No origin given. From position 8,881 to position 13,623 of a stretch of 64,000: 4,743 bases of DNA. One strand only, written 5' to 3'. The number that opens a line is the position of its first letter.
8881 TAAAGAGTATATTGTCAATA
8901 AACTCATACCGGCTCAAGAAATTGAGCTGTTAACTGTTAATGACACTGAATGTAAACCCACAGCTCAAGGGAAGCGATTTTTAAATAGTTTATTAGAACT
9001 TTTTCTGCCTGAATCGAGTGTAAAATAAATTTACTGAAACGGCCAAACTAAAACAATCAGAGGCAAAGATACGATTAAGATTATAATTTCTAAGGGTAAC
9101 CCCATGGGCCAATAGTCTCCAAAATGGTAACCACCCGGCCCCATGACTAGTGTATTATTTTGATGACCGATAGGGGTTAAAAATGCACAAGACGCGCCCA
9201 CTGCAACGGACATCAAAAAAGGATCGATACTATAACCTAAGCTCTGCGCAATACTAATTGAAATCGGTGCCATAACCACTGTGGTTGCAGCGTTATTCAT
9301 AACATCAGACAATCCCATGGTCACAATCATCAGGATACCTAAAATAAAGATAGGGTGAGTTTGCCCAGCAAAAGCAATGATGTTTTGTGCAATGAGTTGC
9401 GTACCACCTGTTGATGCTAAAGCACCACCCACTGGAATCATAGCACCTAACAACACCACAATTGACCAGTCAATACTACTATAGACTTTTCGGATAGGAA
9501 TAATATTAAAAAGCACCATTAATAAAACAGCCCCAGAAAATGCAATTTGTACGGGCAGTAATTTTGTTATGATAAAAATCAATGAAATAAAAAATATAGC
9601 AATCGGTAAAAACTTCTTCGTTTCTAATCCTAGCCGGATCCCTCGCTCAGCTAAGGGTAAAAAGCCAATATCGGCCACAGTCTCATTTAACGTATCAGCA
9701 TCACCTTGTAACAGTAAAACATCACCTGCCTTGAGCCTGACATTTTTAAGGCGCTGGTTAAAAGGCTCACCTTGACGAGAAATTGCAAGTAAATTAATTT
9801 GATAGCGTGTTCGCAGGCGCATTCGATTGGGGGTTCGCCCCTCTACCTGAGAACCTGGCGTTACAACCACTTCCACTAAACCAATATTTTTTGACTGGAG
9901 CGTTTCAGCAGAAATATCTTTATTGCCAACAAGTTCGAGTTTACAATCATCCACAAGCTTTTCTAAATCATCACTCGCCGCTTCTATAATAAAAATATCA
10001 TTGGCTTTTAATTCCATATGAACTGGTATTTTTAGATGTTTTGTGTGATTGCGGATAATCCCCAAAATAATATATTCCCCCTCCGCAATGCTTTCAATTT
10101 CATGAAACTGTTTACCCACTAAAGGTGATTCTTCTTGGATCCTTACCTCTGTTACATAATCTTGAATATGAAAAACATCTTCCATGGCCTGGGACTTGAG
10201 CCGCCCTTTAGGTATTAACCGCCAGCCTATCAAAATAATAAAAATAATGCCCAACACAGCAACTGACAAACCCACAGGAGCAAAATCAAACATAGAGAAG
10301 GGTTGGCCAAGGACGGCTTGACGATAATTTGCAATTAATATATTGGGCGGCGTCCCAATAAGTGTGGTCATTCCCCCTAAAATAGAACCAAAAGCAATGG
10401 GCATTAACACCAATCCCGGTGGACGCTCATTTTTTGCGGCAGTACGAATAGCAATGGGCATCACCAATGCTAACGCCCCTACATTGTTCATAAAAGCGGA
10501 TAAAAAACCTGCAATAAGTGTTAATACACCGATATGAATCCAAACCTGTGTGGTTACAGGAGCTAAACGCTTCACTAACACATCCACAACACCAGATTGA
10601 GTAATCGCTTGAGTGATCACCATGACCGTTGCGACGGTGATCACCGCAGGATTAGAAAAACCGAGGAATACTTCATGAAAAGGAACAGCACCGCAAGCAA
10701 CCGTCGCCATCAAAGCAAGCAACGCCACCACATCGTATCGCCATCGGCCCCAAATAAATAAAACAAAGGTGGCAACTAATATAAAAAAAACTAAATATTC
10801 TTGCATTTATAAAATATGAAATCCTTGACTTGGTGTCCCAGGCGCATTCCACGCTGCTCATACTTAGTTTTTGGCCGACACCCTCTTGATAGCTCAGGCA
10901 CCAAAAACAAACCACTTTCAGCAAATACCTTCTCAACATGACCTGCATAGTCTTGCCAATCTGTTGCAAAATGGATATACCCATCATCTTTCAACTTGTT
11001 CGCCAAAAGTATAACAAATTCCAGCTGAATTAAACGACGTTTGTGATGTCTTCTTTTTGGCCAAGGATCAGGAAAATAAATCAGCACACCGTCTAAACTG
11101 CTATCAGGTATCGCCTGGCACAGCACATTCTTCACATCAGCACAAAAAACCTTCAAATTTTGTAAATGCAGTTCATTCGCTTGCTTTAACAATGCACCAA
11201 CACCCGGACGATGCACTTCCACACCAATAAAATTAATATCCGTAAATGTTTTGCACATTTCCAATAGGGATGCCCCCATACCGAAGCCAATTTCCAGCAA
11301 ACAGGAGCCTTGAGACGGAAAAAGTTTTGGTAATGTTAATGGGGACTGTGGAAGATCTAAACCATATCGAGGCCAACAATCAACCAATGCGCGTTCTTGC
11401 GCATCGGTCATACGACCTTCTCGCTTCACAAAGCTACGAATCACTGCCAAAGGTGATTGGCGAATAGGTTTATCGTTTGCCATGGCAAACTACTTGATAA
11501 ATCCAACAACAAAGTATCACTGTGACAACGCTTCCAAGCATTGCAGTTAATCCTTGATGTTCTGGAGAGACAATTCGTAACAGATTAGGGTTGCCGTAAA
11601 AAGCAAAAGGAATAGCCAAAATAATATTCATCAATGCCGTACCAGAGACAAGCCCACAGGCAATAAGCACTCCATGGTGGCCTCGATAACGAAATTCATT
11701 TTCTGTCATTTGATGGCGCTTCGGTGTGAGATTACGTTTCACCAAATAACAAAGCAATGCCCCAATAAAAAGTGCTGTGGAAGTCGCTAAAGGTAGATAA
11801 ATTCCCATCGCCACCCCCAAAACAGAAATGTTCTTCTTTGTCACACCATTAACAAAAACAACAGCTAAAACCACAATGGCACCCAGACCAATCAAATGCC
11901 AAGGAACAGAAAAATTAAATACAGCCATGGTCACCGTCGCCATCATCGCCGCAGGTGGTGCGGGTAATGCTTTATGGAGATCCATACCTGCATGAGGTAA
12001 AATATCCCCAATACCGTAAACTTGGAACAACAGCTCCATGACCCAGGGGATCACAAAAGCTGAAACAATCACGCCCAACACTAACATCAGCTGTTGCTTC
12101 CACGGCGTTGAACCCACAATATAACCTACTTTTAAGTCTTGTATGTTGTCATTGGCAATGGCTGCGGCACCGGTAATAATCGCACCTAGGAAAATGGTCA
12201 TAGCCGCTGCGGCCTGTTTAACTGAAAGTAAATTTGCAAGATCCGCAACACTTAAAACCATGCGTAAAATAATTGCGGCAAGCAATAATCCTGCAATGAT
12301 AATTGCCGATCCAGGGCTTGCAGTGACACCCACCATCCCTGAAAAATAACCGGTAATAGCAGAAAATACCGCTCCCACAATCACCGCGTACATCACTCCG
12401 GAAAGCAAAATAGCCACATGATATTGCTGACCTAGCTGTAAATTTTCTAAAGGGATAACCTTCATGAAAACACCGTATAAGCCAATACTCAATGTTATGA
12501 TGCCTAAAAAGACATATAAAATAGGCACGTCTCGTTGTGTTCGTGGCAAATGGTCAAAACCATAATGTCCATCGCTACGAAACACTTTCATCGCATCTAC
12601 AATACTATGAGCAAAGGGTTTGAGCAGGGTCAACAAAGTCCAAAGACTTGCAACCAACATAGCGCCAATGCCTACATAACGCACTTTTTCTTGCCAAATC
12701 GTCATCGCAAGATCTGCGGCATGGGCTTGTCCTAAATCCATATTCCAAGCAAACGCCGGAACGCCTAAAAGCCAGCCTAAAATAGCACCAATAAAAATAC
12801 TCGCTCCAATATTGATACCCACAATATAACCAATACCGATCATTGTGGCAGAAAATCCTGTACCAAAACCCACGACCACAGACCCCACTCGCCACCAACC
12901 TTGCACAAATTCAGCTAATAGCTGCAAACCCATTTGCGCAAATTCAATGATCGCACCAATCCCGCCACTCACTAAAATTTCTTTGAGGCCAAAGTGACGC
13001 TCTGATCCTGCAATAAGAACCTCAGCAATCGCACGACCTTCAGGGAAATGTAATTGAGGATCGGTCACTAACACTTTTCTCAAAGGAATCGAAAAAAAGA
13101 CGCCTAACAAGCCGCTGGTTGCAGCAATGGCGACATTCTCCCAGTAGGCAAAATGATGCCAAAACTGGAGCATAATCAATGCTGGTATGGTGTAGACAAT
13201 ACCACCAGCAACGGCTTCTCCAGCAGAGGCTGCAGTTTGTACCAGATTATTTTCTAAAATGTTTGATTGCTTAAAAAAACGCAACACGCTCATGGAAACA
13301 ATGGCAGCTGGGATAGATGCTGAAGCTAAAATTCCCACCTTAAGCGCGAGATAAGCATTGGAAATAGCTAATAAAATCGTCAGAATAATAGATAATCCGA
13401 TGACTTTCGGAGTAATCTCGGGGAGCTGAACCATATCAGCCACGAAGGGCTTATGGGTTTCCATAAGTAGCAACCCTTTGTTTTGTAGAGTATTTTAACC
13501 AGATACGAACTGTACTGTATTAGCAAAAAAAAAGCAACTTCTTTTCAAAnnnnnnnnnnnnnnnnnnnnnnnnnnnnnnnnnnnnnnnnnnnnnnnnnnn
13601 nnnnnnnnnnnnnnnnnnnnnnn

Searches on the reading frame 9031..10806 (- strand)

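Call 48: search_protein_families(library=pfam, proteins=[window:9031-10806:-], max_evalue=0.00001)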
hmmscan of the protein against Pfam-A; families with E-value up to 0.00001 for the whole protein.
window:9031-10806:- (591 aa): 3 families
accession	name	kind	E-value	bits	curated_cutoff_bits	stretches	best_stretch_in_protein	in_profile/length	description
PF03600.22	CitMHS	-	4.5e-85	286.2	31.9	2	14-527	1-324/336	Citrate transporter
PF02080.26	TrkA_C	-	1.2e-19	70.4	27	2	310-376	1-66/71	TrkA-C domain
PF00939.25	Na_sulph_symp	-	3.9e-15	56.3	27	1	420-589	295-467/472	Sodium:sulfate symporter transmembrane region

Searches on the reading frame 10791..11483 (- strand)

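Call 48: search_protein_families(library=pfam, proteins=[window:10791-11483:-], max_evalue=0.00001)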
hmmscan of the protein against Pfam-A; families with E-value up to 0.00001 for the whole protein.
window:10791-11483:- (230 aa): 1 family
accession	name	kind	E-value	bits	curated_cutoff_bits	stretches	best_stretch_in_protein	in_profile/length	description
PF02390.23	Methyltransf_4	-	1.5e-49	168.2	24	1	60-221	3-172/173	Putative methyltransferase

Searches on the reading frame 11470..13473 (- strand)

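Call 48: search_protein_families(library=pfam, proteins=[window:11470-13473:-], max_evalue=0.00001)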
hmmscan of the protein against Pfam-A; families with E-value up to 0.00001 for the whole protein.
window:11470-13473:- (667 aa): 1 family
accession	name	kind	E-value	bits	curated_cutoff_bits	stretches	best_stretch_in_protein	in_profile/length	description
PF03169.20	OPT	-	8.1e-94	315.9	25.8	1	19-622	1-622/623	OPT oligopeptide transporter protein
